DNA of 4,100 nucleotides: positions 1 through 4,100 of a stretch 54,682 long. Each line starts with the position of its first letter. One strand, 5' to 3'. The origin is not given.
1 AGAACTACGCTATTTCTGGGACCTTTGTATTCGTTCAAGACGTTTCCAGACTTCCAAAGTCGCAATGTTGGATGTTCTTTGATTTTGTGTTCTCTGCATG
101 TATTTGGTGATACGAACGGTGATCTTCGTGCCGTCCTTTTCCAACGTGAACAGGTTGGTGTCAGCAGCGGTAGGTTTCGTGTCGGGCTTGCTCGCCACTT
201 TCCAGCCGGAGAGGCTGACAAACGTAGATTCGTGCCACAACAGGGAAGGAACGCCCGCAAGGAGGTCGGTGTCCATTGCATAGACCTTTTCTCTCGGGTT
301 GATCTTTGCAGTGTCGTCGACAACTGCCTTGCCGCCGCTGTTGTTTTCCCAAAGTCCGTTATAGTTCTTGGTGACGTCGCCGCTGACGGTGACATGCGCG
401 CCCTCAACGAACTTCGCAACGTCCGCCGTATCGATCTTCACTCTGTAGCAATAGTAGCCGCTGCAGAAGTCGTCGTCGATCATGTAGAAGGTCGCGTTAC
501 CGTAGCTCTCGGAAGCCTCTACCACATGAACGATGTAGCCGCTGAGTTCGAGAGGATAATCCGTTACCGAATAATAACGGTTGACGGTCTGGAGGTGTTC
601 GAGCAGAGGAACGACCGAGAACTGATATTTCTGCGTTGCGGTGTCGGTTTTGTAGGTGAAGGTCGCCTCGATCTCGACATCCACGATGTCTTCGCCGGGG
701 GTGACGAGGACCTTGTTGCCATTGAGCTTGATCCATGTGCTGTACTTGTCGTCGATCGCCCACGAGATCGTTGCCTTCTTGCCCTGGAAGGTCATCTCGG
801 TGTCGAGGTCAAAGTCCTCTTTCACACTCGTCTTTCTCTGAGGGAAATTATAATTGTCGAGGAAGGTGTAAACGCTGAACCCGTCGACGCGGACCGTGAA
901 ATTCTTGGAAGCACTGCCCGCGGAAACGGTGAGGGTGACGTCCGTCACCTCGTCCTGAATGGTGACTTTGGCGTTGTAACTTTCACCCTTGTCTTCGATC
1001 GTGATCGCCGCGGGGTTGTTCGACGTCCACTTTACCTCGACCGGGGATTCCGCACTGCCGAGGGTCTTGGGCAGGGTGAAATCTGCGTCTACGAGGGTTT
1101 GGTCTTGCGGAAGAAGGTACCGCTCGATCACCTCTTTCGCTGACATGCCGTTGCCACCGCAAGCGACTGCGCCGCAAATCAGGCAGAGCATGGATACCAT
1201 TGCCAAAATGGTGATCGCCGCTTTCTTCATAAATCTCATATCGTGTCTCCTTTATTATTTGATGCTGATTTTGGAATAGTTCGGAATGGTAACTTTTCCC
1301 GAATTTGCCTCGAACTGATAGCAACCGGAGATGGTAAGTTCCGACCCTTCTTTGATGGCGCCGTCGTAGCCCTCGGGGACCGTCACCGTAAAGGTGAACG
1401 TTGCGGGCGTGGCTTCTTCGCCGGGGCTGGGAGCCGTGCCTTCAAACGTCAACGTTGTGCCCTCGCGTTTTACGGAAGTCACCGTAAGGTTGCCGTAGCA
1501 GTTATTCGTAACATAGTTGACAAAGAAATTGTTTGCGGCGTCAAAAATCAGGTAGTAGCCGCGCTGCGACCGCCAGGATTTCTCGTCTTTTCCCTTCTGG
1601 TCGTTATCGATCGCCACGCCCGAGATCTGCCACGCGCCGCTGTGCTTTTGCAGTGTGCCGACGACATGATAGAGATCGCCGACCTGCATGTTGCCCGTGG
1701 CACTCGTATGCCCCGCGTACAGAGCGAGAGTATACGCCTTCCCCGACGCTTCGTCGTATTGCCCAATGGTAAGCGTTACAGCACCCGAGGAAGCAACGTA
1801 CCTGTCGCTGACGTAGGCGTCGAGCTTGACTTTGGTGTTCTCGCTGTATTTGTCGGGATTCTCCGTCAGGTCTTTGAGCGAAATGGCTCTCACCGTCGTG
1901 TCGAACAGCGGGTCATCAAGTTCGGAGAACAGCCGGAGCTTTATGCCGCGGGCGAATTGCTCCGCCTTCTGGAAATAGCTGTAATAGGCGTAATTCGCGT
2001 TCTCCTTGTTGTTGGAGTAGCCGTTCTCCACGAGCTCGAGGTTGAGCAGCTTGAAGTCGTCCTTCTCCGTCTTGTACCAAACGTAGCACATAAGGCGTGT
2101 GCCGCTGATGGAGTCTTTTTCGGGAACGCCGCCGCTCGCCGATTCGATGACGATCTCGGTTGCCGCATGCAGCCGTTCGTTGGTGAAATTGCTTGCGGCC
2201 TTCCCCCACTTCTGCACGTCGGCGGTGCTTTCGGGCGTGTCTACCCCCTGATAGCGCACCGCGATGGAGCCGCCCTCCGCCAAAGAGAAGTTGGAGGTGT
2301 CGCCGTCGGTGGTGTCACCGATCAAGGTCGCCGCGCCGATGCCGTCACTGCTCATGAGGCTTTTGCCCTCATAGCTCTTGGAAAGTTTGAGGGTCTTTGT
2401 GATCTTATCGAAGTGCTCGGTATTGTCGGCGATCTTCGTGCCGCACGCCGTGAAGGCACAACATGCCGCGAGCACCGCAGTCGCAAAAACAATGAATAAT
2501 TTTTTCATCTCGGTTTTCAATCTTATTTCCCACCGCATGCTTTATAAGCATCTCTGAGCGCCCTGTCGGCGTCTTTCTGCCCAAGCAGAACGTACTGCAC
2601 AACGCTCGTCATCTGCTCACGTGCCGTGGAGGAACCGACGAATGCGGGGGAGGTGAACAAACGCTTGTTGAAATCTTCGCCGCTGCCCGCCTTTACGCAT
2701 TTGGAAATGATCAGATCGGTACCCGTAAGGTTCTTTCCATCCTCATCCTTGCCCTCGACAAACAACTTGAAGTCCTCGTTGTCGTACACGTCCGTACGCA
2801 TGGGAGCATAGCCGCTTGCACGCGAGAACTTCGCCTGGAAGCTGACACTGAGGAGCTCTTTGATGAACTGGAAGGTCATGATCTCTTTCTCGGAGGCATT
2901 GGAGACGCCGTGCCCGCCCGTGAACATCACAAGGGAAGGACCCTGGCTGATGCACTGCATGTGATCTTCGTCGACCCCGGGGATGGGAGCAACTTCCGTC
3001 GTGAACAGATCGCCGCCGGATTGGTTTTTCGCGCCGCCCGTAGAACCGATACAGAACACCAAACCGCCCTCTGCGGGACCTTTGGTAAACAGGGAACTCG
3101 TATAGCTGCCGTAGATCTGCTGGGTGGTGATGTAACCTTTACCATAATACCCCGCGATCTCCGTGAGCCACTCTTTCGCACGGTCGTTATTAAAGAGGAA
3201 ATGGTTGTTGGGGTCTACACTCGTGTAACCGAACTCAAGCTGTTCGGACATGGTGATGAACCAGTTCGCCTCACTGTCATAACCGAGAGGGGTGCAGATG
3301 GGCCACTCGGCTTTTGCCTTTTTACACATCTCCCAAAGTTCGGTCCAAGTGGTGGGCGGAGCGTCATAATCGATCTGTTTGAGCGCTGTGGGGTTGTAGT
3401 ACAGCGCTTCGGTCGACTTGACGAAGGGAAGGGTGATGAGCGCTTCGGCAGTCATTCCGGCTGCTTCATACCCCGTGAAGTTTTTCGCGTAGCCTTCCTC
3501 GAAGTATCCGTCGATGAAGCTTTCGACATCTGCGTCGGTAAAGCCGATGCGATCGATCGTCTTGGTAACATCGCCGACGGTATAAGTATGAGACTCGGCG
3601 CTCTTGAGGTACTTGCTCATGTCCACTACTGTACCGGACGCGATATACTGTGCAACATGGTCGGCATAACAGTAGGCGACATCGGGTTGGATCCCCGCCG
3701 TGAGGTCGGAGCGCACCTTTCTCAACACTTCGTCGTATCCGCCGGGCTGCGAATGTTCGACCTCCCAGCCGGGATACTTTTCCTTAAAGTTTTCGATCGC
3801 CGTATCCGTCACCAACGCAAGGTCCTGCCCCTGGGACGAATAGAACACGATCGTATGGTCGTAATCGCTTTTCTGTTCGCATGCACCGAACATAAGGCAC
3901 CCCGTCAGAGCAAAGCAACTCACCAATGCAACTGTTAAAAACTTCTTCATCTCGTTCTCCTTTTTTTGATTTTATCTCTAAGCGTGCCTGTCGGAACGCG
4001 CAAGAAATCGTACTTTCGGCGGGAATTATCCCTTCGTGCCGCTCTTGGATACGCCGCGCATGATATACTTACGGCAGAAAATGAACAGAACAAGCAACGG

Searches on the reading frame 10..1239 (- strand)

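Call 28: search_protein_families(library=pfam, max_evalue=0.001, proteins=[window:10-1239:-])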
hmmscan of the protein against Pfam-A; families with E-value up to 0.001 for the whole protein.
window:10-1239:- (409 aa): 1 family
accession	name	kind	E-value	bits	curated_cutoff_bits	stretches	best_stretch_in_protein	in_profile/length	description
PF20578.4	aBig_2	-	1.5e-06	28.4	27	0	45-118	16-86/89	Atrophied bacterial Ig domain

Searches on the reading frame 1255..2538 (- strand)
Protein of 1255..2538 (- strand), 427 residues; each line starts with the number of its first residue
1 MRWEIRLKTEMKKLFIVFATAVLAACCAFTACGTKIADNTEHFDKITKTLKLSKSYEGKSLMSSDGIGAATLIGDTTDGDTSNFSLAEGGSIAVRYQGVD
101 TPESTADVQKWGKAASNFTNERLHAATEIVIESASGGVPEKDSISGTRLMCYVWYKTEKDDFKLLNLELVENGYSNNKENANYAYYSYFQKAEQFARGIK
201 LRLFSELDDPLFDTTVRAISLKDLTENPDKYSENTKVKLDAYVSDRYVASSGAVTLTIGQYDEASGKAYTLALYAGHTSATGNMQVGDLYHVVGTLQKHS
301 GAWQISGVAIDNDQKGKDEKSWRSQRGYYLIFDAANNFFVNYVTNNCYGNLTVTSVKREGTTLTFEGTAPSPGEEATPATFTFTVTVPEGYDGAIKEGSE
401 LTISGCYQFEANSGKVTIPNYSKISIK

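Call 28: search_protein_families(library=pfam, max_evalue=0.001, proteins=[window:1255-2538:-])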
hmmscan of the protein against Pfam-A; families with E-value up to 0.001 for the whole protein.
window:1255-2538:- (427 aa): 1 family
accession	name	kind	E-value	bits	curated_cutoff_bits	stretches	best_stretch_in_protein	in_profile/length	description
PF00565.23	SNase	-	1.7e-10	41.8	21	1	94-204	2-105/107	Staphylococcal nuclease homologue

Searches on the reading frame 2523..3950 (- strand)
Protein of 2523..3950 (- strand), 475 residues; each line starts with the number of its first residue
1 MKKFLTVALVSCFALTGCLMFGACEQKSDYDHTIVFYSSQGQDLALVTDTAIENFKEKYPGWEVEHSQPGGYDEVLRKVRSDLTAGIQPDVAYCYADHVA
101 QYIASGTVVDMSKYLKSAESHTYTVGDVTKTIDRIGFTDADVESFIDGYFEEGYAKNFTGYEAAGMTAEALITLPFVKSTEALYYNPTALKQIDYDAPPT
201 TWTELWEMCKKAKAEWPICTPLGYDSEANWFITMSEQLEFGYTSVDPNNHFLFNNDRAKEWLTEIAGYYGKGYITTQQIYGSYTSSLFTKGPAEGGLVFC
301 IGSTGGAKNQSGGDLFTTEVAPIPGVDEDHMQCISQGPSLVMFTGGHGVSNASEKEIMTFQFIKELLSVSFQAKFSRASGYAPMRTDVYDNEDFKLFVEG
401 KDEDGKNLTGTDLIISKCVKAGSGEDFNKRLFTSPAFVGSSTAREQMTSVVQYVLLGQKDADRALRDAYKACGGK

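Call 28: search_protein_families(library=pfam, max_evalue=0.001, proteins=[window:2523-3950:-])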
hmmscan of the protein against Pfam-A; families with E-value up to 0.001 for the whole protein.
window:2523-3950:- (475 aa): 2 families
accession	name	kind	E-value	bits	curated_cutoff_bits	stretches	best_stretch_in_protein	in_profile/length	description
PF13416.11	SBP_bac_8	-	8.1e-34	118.1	27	1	51-395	2-272/279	Bacterial extracellular solute-binding protein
PF01547.30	SBP_bac_1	-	5.5e-13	50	26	1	51-271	13-208/307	Bacterial extracellular solute-binding protein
